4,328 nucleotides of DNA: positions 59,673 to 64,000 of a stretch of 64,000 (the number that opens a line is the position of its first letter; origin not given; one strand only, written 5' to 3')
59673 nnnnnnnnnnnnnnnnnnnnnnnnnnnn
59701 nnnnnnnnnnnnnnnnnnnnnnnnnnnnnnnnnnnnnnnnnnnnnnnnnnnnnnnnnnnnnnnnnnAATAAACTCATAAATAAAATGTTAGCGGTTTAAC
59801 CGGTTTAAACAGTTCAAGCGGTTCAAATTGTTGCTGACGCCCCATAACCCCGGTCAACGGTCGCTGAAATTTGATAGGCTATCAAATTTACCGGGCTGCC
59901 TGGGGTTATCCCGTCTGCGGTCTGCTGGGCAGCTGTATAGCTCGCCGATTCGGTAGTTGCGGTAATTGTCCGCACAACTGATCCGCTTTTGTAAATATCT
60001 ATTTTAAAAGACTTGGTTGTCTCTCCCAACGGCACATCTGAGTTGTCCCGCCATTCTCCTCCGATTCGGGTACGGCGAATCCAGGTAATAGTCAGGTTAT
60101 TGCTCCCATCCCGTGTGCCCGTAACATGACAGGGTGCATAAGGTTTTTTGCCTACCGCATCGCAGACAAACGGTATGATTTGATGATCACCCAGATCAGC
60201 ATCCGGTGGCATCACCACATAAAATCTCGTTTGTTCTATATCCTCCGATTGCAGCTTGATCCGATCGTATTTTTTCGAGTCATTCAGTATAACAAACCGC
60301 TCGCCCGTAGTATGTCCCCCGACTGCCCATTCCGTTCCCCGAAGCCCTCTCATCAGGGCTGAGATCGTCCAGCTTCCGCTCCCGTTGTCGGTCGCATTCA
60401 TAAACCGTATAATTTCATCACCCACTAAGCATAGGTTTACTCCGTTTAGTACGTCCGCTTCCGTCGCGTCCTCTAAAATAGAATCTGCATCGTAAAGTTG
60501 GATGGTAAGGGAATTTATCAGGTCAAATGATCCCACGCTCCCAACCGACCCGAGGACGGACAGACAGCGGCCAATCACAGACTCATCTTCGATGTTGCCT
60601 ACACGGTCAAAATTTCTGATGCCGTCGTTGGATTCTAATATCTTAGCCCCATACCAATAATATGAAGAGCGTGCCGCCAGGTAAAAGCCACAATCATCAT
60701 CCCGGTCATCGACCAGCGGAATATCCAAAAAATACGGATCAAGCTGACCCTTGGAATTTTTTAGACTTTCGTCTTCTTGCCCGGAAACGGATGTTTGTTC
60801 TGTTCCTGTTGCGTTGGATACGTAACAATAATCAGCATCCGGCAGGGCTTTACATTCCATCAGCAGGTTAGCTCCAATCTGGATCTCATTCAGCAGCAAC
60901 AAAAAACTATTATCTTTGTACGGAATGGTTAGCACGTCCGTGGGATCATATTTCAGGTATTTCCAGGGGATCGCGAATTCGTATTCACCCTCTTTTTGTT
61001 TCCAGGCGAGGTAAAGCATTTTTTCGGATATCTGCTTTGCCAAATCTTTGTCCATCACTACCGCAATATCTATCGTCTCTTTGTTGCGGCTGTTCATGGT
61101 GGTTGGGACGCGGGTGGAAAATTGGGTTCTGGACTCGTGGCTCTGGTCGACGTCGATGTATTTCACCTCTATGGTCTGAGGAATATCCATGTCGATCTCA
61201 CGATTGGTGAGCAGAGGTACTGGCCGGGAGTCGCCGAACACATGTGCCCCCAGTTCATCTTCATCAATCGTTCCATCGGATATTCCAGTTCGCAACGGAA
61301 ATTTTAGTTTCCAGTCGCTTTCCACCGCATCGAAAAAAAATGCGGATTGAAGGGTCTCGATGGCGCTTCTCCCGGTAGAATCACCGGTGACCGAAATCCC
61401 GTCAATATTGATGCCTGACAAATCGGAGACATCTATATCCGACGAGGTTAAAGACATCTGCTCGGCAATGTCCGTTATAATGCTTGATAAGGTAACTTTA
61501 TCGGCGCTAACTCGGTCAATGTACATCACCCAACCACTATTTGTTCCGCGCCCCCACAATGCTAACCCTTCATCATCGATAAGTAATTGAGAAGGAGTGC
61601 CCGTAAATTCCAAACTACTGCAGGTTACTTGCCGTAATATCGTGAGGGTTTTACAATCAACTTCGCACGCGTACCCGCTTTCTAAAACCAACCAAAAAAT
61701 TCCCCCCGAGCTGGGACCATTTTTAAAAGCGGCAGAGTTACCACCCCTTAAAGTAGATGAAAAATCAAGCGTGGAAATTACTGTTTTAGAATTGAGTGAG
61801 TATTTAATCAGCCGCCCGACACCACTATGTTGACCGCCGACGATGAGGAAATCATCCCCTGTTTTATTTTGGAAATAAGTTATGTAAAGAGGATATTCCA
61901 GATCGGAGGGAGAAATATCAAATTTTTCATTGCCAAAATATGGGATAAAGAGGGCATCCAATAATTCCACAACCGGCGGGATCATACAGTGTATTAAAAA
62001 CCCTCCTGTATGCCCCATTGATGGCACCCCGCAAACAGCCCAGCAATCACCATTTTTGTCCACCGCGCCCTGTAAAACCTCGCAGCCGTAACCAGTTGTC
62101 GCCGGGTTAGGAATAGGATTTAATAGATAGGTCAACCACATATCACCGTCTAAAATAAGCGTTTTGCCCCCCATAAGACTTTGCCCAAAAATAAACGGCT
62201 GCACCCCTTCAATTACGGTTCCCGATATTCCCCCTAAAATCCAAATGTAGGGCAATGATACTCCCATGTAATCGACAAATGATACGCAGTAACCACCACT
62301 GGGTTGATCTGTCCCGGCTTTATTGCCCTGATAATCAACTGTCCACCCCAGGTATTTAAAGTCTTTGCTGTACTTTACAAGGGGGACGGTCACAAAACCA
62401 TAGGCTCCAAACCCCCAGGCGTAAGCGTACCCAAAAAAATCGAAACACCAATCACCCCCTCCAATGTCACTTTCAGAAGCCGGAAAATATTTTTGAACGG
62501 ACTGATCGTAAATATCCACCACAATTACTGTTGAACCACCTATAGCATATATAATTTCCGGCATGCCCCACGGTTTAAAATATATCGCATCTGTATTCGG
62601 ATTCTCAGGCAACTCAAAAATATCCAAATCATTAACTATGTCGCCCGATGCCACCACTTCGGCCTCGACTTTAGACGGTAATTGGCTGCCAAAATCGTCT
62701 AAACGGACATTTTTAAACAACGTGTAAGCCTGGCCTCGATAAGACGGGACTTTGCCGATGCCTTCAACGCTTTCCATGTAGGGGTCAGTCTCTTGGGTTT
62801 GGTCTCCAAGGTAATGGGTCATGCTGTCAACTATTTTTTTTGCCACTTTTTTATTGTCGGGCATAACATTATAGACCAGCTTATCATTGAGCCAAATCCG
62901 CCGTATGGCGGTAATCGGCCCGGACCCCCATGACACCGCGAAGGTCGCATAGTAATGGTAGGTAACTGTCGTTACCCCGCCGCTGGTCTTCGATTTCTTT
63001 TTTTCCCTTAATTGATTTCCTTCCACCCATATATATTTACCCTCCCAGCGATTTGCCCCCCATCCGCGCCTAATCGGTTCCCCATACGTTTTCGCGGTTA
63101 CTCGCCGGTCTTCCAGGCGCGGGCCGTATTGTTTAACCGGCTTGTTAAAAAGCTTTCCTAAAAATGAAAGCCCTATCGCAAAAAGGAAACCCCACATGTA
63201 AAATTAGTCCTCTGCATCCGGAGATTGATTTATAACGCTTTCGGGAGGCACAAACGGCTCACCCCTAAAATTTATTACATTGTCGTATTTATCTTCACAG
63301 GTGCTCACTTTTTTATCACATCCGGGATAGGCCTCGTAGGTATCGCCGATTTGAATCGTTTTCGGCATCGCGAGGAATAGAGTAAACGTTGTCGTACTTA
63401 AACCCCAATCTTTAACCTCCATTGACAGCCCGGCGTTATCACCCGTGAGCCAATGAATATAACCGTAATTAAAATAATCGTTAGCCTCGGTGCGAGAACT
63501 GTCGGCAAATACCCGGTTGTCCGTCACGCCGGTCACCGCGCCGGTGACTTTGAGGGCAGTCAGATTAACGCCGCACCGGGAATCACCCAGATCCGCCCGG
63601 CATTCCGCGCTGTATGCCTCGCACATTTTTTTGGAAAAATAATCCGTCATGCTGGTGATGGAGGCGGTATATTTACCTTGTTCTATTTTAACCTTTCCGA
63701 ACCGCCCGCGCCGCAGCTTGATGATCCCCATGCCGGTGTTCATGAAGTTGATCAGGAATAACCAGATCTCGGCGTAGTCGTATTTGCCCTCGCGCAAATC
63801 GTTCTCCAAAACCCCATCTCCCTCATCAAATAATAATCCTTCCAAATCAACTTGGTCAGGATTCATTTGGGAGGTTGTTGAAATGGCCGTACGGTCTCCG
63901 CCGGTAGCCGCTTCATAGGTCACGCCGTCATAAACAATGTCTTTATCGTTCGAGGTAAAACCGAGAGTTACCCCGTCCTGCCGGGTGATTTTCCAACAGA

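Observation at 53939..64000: GTA-like or prophage tail module with an associated Dam methyltransferase, extending beyond the window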

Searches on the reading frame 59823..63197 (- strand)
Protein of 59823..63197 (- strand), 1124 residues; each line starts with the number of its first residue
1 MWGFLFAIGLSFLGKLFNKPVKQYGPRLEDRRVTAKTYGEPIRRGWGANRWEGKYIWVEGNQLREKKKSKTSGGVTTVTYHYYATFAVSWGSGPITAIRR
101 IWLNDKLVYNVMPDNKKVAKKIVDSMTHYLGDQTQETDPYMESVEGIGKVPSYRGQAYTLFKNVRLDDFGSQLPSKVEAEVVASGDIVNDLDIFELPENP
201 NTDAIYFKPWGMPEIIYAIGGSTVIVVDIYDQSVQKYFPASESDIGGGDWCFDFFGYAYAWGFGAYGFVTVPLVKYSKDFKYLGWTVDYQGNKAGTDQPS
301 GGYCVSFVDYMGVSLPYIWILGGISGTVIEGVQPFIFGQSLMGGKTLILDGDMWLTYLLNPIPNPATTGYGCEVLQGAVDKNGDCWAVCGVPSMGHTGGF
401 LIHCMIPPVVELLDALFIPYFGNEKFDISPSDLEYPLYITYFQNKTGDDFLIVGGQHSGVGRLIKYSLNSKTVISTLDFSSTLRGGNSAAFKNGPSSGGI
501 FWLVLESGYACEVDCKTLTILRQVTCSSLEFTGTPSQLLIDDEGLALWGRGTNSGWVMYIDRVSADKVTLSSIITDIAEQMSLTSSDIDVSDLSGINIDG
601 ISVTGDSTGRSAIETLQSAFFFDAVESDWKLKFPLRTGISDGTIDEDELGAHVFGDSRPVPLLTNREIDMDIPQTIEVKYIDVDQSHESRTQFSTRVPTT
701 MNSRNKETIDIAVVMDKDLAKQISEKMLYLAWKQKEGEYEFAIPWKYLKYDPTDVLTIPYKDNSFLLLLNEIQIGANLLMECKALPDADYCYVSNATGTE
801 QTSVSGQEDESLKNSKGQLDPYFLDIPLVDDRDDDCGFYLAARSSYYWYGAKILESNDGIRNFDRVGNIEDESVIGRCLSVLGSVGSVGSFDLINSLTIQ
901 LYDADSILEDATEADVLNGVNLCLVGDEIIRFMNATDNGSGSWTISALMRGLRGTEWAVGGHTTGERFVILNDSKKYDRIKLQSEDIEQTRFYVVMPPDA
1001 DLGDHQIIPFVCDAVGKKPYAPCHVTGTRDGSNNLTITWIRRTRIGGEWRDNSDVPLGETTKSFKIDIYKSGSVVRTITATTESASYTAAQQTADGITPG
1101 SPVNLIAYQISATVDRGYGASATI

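Call 6: search_protein_families(library=pfam, proteins=[window:59823-63197:-], max_evalue=0.01)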
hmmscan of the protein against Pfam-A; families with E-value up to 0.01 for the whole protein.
window:59823-63197:- (1124 aa): 2 families
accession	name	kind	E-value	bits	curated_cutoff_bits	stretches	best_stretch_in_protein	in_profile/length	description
PF23666.2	Rcc01698_C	-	1.4e-22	80.3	27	1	873-969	1-98/98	Rcc01698-like, C-terminal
PF13550.12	Phage-tail_3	-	1.4e-20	74.2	23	1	606-770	3-160/164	Putative phage tail protein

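Call 10: find_encoding_contigs(protein=window:59823-63197:-, flank=10000, max_places=6)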
Protein window:59823-63197:- (1124 aa): no gene with exactly this product is on record in the collection.

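Call 45: search_dna_similar(query=window:59823-63197:-, collection=phages, mode=protein, max_rows=30, max_evalue=0.00001)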
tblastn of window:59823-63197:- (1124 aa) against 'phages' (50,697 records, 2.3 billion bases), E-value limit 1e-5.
Records with a match: 128; places in all: 159; records where one place covers at least 80% of the query: 0.
Best place of each record, by identity: <60% 128.
By first word of the organism name: Caulobacter 39; Rhodobacter 24; Xanthomonas 9; Brevundimonas 8; Roseobacter 7; Alteromonas 5; Acinetobacter 5; Bacteriophage 4; Dinoroseobacter 4; Tetraselmis 3; and 13 more.
By host as written in the record: Rhodobacter capsulatus YW1 23; Caulobacter vibrioides CB15 22; - 15; Caulobacter crescentus 6; Brevundimonas pondensis LVF1 6; Caulobacter crescentus NA1000 6; Caulobacter vibrioides 6; Xanthomonas translucens pv. translucens (DSM 18974) 6; and 24 more.
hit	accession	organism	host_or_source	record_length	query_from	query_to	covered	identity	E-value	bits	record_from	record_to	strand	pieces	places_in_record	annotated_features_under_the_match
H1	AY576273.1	Alphaproteobacteria phage PhiJL001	-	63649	6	1124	68%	31.8%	1e-54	301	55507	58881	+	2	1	gp86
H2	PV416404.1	Erythrobacter phage XM05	Erythrobacter sp. JL475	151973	24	1055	73%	28.8%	6e-50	289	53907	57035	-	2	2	tail protein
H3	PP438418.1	Microcystis phage Mwe-JY26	Microcystis wesenbergii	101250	6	1124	68%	31.0%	2e-54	321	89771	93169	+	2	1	hypothetical protein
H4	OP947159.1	Desulfofustis phage LS06-2018-MD02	-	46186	8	1124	66%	30.0%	6e-36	239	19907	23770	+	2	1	tail protein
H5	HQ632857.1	Tetraselmis viridis virus S20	Tetraselmis viridis Rouch (Chlorophyta)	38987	15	1118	65%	30.4%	6e-44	276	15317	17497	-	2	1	hypothetical protein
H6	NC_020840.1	Tetraselmis viridis virus S20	Tetraselmis viridis Rouch (Chlorophyta)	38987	15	1118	65%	30.4%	6e-44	276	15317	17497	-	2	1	tail protein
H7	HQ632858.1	Tetraselmis viridis virus SI1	Tetraselmis viridis Rouch (Chlorophyta)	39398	15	1118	65%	30.4%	6e-44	276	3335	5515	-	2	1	hypothetical protein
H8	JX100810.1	Caulobacter phage CcrColossus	Caulobacter crescentus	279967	6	1124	67%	29.2%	6e-41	277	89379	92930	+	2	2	putative tail protein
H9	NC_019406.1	Caulobacter phage CcrColossus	Caulobacter crescentus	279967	6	1124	67%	29.2%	6e-41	277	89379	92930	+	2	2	tail protein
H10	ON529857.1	Brevundimonas phage vB_BpoS-Kikimora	Brevundimonas pondensis LVF1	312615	4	1071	64%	30.0%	5e-36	262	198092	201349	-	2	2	putative tail protein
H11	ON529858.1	Brevundimonas phage vB_BgoS-Bajun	Brevundimonas goettingensis LVF2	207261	25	1124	68%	28.2%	2e-40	236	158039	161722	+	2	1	putative tail protein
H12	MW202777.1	Caudoviricetes sp.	Manatee Spring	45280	22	1124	63%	29.9%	6e-38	244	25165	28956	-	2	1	gta tiM-barrel-like domain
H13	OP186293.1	Rhodobacter phage RcXuper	Rhodobacter capsulatus YW1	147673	6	1119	72%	26.2%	4e-45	247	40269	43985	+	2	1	tail protein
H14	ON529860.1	Brevundimonas phage vB_BpoS-Papperlapapp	Brevundimonas pondensis LVF1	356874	8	1124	65%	29.0%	5e-38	258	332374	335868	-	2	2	putative tail protein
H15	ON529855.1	Brevundimonas phage vB_BpoS-Domovoi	Brevundimonas pondensis EIF1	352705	8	1124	65%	29.0%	7e-38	257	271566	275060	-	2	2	putative tail protein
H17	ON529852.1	Brevundimonas phage vB_BpoS-Kabachok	Brevundimonas pondensis LVF1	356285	8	1124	65%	28.8%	8e-38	256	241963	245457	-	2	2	putative tail protein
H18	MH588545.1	Caulobacter phage CcrPW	Caulobacter vibrioides CB15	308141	6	1124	67%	28.2%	1e-39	274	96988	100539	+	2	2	gene transfer agent host specificity protein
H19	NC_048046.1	Caulobacter phage CcrPW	Caulobacter vibrioides CB15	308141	6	1124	67%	28.2%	1e-39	274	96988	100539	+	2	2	tail protein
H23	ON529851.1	Brevundimonas phage vB_BpoS-Marchewka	Brevundimonas pondensis LVF1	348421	8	1124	65%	28.4%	3e-39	260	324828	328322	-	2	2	putative tail protein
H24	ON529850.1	Brevundimonas phage vB_BpoS-Gurke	Brevundimonas pondensis LVF1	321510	25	1124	65%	28.5%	5e-39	259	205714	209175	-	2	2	putative tail protein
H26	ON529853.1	Brevundimonas phage vB_BpoS-Bambus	Brevundimonas pondensis LVF1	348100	8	1124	65%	28.3%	9e-39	258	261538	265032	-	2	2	putative tail protein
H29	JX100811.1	Caulobacter virus Karma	Caulobacter crescentus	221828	25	1124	67%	27.5%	1e-33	235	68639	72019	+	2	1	putative tail protein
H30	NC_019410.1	Caulobacter virus Karma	Caulobacter crescentus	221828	25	1124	67%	27.5%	1e-33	235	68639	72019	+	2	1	tail protein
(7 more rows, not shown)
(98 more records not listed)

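Call 67: search_protein_families(library=phrogs, proteins=[window:59823-63197:-], max_evalue=0.001)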
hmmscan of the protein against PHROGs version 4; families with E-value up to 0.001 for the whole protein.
window:59823-63197:- (1124 aa): 3 families
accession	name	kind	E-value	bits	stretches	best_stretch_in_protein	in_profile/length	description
phrog_4271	-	tail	3.4e-169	566.1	2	546-1123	729-1306/1309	tail protein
phrog_1101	-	tail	2.7e-24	86.1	2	5-167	7-188/1405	tail protein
phrog_17995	-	unknown function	8.9e-06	25.9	1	897-973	25-97/332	-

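Call 70: search_solved_structures(query=window:59823-63197:-, max_evalue=0.01)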
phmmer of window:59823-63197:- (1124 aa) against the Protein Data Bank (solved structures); distinct sequences matched with E-value up to 0.01: 2.
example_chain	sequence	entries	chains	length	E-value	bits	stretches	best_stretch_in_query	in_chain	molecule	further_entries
6tba_8A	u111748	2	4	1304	8e-45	156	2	545-1119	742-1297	Uncharacterized protein | Putative gene transfer agent protein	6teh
8gtc_M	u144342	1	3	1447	9e-40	139.3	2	705-1117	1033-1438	Megatron protein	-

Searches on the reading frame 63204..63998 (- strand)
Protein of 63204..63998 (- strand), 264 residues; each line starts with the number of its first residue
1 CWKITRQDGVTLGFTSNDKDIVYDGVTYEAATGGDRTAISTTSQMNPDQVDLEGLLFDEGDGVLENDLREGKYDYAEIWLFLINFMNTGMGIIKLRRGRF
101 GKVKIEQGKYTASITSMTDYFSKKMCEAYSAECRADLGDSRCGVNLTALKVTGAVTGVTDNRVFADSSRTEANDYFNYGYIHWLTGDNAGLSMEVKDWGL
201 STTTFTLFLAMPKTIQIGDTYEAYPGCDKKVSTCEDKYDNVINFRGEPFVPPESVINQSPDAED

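Call 6: search_protein_families(library=pfam, proteins=[window:63204-63998:-], max_evalue=0.01)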
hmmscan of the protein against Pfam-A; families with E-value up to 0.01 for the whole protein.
window:63204-63998:- (264 aa): 2 families
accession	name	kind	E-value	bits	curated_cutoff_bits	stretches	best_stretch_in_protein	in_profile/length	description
PF09931.15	Phage_phiJL001_Gp84_N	-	2.5e-43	148.4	26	1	1-145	18-160/160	Baseplate hub protein, N-terminal attachment domain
PF09356.15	Phage_BR0599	-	7.8e-26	90.7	22.9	1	175-252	2-78/80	Phage conserved hypothetical protein BR0599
